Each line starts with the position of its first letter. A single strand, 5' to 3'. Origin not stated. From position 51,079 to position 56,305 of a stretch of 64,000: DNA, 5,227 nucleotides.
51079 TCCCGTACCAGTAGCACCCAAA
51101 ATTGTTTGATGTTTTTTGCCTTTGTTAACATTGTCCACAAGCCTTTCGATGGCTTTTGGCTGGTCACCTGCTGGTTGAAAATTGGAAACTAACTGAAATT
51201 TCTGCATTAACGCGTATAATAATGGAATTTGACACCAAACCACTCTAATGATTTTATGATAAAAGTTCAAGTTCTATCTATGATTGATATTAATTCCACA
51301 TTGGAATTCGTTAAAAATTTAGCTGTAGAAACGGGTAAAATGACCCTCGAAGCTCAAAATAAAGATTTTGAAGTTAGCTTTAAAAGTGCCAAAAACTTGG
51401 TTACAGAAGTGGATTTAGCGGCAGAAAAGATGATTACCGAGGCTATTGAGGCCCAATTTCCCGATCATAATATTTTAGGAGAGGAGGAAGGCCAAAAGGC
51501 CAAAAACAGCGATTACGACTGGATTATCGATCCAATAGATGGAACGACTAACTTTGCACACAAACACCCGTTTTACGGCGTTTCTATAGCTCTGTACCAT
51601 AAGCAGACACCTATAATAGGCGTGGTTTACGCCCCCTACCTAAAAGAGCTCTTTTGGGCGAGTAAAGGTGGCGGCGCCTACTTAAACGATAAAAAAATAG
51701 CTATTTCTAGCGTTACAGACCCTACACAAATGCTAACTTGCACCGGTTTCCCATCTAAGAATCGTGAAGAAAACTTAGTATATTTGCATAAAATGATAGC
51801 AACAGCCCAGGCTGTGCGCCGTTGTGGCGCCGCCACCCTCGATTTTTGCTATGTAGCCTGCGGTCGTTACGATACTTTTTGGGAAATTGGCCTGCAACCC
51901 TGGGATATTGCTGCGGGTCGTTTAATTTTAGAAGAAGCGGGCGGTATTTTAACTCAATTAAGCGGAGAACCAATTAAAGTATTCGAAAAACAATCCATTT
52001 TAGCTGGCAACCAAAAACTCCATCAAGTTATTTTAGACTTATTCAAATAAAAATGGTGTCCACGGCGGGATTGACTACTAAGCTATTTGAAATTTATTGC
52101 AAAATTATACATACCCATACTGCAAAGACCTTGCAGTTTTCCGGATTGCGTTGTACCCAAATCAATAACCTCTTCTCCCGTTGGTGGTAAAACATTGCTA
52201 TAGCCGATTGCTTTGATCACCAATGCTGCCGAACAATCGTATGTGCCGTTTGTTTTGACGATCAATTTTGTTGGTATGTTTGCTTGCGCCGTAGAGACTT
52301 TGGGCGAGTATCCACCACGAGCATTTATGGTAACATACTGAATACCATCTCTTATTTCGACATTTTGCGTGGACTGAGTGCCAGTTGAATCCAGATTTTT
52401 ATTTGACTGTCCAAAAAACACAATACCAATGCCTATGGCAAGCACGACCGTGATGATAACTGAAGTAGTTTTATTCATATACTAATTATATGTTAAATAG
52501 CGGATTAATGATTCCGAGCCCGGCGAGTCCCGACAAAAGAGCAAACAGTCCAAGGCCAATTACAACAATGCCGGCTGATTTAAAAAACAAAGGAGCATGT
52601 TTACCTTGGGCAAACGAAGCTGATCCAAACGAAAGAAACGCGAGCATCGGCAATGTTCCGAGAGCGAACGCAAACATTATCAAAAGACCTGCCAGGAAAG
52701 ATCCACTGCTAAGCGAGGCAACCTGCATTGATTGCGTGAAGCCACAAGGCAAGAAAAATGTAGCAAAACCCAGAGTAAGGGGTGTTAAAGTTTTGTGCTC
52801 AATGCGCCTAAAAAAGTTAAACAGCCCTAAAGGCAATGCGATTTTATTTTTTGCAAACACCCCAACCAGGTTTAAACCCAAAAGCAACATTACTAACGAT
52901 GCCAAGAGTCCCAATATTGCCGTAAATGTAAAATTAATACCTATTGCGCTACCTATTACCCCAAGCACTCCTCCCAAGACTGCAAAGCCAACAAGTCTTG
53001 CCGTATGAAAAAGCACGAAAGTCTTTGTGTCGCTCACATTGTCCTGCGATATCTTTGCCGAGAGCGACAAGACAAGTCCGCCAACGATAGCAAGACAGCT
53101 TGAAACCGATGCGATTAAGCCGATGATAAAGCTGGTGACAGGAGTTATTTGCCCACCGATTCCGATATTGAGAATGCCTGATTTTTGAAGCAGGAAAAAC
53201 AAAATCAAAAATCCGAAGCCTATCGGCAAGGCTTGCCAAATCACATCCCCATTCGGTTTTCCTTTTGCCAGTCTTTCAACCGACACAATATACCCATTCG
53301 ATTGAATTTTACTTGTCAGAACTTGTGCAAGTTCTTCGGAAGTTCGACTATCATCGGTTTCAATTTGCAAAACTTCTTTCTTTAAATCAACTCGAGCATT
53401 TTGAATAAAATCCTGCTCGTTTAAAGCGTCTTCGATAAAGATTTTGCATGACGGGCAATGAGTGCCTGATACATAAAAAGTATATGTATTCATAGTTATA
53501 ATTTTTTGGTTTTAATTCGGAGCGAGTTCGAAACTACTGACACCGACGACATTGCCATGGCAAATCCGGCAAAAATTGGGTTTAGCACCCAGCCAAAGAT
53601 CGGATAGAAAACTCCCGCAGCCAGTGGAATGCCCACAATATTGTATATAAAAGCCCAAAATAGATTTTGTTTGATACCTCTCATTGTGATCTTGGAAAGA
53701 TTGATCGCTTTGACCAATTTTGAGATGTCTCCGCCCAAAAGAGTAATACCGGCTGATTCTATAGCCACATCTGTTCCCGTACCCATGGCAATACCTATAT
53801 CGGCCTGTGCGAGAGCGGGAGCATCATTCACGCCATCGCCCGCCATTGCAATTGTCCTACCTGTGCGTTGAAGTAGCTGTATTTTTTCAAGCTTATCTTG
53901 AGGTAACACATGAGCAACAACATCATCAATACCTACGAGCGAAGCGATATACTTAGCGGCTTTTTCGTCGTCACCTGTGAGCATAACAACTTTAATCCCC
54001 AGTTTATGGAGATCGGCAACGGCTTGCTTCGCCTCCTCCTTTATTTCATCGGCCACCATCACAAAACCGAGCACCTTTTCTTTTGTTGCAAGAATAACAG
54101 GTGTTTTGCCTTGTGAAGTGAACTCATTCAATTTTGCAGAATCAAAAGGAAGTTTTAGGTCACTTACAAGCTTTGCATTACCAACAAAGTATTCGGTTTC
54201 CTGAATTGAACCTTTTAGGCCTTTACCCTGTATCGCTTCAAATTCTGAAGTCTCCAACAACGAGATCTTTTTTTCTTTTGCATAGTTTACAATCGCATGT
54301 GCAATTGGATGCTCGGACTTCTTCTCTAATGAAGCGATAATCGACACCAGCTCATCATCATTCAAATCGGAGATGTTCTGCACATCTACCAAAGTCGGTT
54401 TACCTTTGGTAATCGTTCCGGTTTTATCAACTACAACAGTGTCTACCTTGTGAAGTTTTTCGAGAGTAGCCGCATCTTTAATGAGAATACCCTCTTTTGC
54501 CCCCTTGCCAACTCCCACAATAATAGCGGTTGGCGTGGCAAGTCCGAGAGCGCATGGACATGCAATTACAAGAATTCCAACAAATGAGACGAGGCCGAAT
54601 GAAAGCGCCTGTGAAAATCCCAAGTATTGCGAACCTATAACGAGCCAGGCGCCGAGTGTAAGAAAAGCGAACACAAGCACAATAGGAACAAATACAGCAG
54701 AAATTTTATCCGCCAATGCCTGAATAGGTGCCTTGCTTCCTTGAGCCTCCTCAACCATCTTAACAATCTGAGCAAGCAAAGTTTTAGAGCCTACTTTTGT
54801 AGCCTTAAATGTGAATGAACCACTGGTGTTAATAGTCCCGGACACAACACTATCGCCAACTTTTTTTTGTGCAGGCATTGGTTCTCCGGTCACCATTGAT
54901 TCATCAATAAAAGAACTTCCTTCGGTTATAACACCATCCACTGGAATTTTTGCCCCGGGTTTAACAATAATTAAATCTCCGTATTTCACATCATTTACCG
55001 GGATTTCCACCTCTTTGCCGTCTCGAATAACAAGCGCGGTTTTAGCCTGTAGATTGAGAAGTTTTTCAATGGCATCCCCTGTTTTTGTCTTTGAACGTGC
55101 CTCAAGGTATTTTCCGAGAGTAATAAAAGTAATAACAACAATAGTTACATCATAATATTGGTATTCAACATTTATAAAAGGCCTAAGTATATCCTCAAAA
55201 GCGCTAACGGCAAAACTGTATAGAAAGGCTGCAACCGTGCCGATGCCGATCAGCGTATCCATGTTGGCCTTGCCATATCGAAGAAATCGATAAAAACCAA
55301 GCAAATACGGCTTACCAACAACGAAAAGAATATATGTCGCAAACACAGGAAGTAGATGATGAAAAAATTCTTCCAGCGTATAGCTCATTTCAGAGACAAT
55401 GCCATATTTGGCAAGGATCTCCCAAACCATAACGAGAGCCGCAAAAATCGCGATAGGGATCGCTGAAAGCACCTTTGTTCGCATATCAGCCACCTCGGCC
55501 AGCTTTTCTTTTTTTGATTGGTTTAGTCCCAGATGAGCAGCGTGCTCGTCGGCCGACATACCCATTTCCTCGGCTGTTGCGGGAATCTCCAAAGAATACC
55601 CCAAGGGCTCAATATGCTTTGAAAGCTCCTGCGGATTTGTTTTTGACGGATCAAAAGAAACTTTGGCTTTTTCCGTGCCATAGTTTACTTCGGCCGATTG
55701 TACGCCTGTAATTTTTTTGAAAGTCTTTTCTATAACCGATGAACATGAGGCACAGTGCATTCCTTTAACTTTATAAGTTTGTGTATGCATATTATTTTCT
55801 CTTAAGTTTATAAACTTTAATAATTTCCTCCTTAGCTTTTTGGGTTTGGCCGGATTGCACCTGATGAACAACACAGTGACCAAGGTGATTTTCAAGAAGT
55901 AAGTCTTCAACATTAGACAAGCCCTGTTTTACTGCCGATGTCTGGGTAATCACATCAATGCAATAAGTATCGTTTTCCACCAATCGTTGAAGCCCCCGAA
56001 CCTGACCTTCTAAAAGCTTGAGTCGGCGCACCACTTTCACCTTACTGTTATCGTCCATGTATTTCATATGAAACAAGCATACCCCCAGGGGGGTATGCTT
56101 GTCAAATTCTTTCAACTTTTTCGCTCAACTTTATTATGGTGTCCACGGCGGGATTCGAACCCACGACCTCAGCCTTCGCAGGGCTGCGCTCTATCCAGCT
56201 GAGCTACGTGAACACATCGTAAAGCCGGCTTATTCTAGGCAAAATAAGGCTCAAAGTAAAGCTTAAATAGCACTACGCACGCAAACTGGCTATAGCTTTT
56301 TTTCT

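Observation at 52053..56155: Integrase-less copper-resistance islet inserted at tRNA-Arg, bounded by a 20-nt att-like direct repeat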

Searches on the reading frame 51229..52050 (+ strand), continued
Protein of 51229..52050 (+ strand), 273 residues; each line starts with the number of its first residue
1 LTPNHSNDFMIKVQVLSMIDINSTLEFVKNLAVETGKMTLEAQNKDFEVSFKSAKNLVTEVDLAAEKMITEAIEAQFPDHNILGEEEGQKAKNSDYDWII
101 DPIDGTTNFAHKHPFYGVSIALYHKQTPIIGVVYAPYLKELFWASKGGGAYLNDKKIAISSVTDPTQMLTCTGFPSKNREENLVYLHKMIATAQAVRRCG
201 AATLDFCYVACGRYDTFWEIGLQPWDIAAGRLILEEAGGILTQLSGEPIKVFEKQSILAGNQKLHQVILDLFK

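Call 28: find_related_loci(query=P0006, collection=metagenome_contigs, flank=10000)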
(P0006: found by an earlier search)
Query P0006 (210 aa) in metagenome_contigs; peptide patterns used: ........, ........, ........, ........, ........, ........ (x = any residue, [..] = any of these).
600 stretches matched a pattern (row limit reached: there are more); 47 encode a relative of the query (tblastn E <= 1e-3); 47 distinct loci.
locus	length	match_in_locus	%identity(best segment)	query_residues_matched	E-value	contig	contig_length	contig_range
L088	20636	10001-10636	56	5-209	4e-69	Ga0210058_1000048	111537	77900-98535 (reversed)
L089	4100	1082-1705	54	5-200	2e-65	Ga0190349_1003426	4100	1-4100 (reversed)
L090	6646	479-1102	54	5-200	2e-65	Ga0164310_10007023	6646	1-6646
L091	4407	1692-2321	53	7-209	8e-65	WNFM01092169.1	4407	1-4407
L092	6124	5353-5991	49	5-209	5e-64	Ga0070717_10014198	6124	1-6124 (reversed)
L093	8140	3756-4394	50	5-209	8e-64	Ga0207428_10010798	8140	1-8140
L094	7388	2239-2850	50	5-201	2e-63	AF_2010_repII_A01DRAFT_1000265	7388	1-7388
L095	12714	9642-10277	51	4-210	3e-63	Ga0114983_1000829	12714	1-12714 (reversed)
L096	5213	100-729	51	7-209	3e-63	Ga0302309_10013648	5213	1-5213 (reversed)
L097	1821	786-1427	49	4-209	4e-65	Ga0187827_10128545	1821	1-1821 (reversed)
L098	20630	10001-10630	50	7-209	2e-62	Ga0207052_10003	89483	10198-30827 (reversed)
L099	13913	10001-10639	50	5-209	9e-62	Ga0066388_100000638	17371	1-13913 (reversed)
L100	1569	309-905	53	5-196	2e-64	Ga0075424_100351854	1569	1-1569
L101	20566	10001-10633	51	7-210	3e-61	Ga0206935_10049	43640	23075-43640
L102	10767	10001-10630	50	7-209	3e-61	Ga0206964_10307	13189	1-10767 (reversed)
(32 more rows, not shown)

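Call 29: find_homologous_proteins(query=P0006, max_evalue=1e-40)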
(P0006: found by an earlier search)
Query P0006 (210 aa): 7996 proteins with E <= 1e-40 among 8000 candidates; the best 120 are listed.
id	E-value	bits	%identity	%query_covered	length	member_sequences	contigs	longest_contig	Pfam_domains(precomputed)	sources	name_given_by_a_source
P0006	3.6e-132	456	100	100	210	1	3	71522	PF00834.26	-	-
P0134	3.3e-131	453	100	100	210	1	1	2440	PF00834.26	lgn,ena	-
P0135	3.9e-117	407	87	100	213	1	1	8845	PF00834.26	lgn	-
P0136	1.6e-110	386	83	98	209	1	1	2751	PF00834.26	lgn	-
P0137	4.7e-99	348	74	100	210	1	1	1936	PF00834.26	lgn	-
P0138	9.7e-92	324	71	100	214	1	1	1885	PF00834.26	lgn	-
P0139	5.2e-91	322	69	99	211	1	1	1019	PF00834.26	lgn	-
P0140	1.2e-90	321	70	100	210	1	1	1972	PF00834.26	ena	-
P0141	3.5e-89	316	70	98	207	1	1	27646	PF00834.26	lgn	-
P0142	3.7e-89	316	70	98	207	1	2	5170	PF00834.26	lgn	-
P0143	2.6e-88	313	70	98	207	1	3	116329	PF00834.26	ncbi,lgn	-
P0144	4.2e-88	312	67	98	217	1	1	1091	PF00834.26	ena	-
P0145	6.9e-88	312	69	99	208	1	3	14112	PF00834.26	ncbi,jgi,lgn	jgi:ribulose-phosphate 3-epimerase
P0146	9.5e-88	311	70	98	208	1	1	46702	PF00834.26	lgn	-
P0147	1.2e-87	311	69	98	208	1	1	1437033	PF00834.26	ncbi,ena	-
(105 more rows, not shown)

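Call 30: find_encoding_contigs(protein=P0135, flank=10000)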
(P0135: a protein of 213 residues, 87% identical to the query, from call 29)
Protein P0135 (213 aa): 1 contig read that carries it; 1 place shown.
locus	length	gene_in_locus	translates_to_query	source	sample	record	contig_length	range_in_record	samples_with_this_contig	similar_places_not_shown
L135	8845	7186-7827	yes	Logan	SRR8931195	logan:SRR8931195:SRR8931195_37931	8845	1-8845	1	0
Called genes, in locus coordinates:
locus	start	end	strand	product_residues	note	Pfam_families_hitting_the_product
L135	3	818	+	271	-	?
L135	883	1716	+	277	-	PF01063:Aminotran_4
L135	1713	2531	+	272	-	PF00809:Pterin_bind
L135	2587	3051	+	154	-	PF01242:PTPS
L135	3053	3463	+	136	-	PF01288:HPPK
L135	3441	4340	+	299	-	PF13292:DXP_synthase_N (faint), PF00456:Transketolase_N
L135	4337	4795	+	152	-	PF02643:DUF192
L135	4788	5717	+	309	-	PF02779:Transket_pyr, PF02780:Transketolase_C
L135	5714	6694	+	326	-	PF13793:Pribosyltran_N, PF00156:Pribosyltran, PF14572:Pribosyl_synth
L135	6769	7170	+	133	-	PF02502:LacAB_rpiB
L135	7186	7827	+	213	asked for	PF00834:Ribul_P_3_epim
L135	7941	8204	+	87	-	PF19891:DUF6364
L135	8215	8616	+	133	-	PF13470:PIN_3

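Call 31: find_encoding_contigs(protein=P0136, flank=10000)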
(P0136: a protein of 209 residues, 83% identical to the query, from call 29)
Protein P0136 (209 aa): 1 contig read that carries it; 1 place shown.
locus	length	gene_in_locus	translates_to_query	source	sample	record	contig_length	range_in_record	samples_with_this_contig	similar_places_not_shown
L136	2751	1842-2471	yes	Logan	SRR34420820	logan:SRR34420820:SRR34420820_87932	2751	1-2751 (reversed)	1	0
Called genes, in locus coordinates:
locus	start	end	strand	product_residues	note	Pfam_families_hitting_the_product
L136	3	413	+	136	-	?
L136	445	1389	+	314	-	PF13793:Pribosyltran_N, PF00156:Pribosyltran, PF14572:Pribosyl_synth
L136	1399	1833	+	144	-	PF02502:LacAB_rpiB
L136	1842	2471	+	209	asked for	PF00834:Ribul_P_3_epim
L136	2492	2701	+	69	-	-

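Call 32: find_encoding_contigs(protein=P0143, flank=10000, max_places=3)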
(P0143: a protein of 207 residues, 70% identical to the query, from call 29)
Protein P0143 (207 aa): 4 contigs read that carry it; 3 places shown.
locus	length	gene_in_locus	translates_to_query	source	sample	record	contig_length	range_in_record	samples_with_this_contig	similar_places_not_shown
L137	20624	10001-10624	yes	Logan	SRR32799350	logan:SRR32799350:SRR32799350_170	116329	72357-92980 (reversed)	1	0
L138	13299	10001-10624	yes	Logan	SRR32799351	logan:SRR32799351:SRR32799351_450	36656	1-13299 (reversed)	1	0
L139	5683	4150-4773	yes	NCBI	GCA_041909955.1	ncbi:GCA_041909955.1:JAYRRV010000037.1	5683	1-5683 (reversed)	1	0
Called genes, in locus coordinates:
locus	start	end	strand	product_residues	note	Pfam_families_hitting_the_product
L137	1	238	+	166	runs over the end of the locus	PF10502:Peptidase_S26, PF00717:Peptidase_S24 (weak)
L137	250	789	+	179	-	PF02643:DUF192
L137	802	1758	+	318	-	PF02779:Transket_pyr, PF22613:Transketolase_C_1, PF02780:Transketolase_C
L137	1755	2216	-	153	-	-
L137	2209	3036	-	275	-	-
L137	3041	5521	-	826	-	PF09364:XFP_N, PF03894:XFP, PF09363:XFP_C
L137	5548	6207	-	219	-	PF00702:Hydrolase, PF12710:HAD (faint), PF13419:HAD_2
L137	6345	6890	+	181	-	-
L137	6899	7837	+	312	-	PF13793:Pribosyltran_N, PF00156:Pribosyltran, PF14572:Pribosyl_synth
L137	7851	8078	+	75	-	PF02502:LacAB_rpiB (weak)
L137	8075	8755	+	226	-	PF06026:Rib_5-P_isom_A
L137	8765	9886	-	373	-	-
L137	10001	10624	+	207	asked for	PF00834:Ribul_P_3_epim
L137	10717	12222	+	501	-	PF05048:NosD (faint), PF13229:Beta_helix (weak)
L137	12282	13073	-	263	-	PF01066:CDP-OH_P_transf (weak)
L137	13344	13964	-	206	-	PF04073:tRNA_edit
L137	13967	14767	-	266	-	PF00459:Inositol_P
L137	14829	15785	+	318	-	PF00005:ABC_tran, PF13304:AAA_21 (weak)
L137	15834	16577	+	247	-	PF01061:ABC2_membrane, PF12698:ABC2_membrane_3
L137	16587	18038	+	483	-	PF04262:Glu_cys_ligase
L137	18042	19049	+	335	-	PF18419:ATP-grasp_6, PF14397:ATPgrasp_ST (weak), PF08443:RimK (faint)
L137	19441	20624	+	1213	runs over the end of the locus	PF08471:Ribonuc_red_2_N, PF02867:Ribonuc_red_lgC, PF12637:TSCPD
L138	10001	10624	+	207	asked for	PF00834:Ribul_P_3_epim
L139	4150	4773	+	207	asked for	PF00834:Ribul_P_3_epim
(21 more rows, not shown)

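Call 50: find_related_loci(query=P0007, collection=viral_contigs, flank=10000)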
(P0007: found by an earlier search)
Query P0007 (335 aa) in viral_contigs; peptide patterns used: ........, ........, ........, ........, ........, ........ (x = any residue, [..] = any of these).
32 stretches matched a pattern, but none encodes a relative of the query by tblastn (E <= 1e-3).

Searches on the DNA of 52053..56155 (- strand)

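Call 79: search_dna_similar(query=window:52053-56155:-, collection=plasmids, mode=distant, max_rows=10)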
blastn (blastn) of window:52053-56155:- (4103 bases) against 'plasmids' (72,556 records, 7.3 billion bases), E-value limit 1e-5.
Records with a match: 3256; places in all: 3301; records where one place covers at least 80% of the query: 0.
Best place of each record, by identity: 80-90% 21; 60-80% 3235.
By first word of the organism name: Klebsiella 2027; Escherichia 278; Enterobacter 167; Salmonella 125; Staphylococcus 109; Rhizobium 60; Citrobacter 57; Raoultella 28; Bacillus 22; Acinetobacter 17; and 142 more.
By predicted mobility (MOB-suite, as given by PLSDB): conjugative 1695; non-mobilizable 1233; mobilizable 328.
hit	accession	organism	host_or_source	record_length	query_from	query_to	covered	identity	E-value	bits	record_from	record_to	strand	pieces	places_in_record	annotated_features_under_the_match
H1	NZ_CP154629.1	Acetoanaerobium noterae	cell culture,Sludge of a digestion ...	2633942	1113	2589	26%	65.4%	2e-28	241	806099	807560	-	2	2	none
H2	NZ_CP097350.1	Cytobacillus pseudoceanisediminis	cell culture,hot underground spring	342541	998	2507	21%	66.4%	1e-13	221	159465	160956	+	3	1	heavy metal translocating P-type ATPase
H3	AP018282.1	Chondrocystis sp. NIES-4102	-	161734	1176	2603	18%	68.2%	3e-14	245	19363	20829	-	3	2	copper-translocating P-type ATPase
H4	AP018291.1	Calothrix sp. NIES-4105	-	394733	998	2590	18%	65.4%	1e-12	166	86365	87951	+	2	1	cation-transporting ATPase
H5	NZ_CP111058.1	Chondrinema litorale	Seaweed,red alga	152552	1021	1763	18%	64.0%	3e-21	113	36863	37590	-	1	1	heavy metal translocating P-type ATPase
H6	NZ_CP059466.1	Priestia megaterium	Prokaryotes,soil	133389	1080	2507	17%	65.0%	6e-11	148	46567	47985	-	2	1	heavy metal translocating P-type ATPase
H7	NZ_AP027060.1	Haliovirga abyssi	-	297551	1080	2552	15%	67.4%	9e-21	199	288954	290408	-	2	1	heavy metal translocating P-type ATPase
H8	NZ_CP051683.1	Mucilaginibacter robiniae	cell culture,Flower of Shittah tree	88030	1186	1759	14%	65.3%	3e-20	110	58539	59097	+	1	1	heavy metal translocating P-type ATPase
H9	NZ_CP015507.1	Cytobacillus oceanisediminis 2691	seawater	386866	1210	2567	13%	68.3%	3e-20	188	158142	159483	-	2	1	heavy metal translocating P-type ATPase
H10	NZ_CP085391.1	Cytobacillus firmus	single cell,soil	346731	1210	2567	13%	68.3%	3e-20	188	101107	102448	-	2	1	heavy metal translocating P-type ATPase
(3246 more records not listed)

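Call 80: search_dna_similar(query=window:52053-56155:-, collection=phages, mode=distant, max_rows=10)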
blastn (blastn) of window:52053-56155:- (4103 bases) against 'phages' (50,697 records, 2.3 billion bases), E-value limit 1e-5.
Records with a match: 10; places in all: 10; records where one place covers at least 80% of the query: 0.
Best place of each record, by identity: 80-90% 4; 60-80% 6.
By first word of the organism name: Listeria 6; Acinetobacter 2; Staphylococcus 2.
By host as written in the record: Listeria monocytogenes 6; - 2; Staphylococcus aureus 2.
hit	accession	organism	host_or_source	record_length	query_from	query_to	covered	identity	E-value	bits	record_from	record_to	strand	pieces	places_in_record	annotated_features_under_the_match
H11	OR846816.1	Listeria phage LM 4-11-1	Listeria monocytogenes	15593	1587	1758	4%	69.7%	5e-6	61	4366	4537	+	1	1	record has no annotation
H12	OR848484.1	Listeria phage LM 4-14-1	Listeria monocytogenes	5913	1587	1758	4%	69.7%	5e-6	61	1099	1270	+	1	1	record has no annotation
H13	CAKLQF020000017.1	Acinetobacter phage MD-2021a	not known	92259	2305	2400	2%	80.2%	4e-13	85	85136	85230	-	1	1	silP_2: cation-transporting P-type ATPase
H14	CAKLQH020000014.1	Acinetobacter phage MD-2021a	not known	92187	2305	2400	2%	80.2%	4e-13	85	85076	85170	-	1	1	silP_1: cation-transporting P-type ATPase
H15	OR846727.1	Listeria phage LM 4-11-1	Listeria monocytogenes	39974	2307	2404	2%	73.5%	5e-6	61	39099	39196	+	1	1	record has no annotation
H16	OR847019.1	Listeria phage LM 4-11-1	Listeria monocytogenes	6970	2307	2404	2%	73.5%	5e-6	61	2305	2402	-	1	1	record has no annotation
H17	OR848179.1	Listeria phage LM 4-14-1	Listeria monocytogenes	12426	2307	2404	2%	73.5%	5e-6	61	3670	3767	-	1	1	record has no annotation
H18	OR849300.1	Listeria phage LM 4-14-1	Listeria monocytogenes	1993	2307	2404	2%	73.5%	5e-6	61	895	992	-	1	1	record has no annotation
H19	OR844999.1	Staphylococcus phage SA 1306 Kay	Staphylococcus aureus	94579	1582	1642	1%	82.0%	5e-6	62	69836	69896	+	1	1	record has no annotation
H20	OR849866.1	Staphylococcus phage SA 1298 Kay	Staphylococcus aureus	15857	1582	1642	1%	82.0%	5e-6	62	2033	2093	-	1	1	record has no annotation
